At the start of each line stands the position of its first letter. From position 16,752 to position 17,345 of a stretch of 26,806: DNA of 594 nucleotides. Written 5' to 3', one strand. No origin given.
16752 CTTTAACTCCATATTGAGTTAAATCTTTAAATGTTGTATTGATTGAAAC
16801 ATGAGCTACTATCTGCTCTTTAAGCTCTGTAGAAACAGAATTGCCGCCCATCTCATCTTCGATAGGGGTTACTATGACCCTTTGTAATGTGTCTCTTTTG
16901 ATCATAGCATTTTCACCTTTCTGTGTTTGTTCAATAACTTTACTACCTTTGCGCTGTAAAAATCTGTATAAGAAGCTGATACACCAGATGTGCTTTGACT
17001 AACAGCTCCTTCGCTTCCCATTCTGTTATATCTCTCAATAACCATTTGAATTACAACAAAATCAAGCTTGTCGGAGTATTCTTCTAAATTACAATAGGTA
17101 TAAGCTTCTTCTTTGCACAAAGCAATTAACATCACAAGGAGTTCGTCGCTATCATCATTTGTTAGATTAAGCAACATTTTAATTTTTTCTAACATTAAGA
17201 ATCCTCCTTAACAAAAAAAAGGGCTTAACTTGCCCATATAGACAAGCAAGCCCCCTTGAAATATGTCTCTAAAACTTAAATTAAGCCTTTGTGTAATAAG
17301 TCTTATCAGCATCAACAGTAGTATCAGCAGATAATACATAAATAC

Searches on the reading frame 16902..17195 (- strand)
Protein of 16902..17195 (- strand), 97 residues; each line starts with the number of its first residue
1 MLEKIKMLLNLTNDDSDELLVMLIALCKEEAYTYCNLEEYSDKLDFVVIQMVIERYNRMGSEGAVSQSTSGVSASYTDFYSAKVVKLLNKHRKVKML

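Call 45: search_protein_families(library=phrogs, proteins=[window:16902-17195:-], max_evalue=0.001)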
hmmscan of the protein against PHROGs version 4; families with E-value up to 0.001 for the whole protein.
window:16902-17195:- (97 aa): 2 families
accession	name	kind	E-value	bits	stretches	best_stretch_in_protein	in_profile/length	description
phrog_132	-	connector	1.5e-21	77.6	1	1-96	12-110/124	head-tail adaptor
phrog_1161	-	connector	1.2e-09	39.4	1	4-96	5-99/106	head-tail adaptor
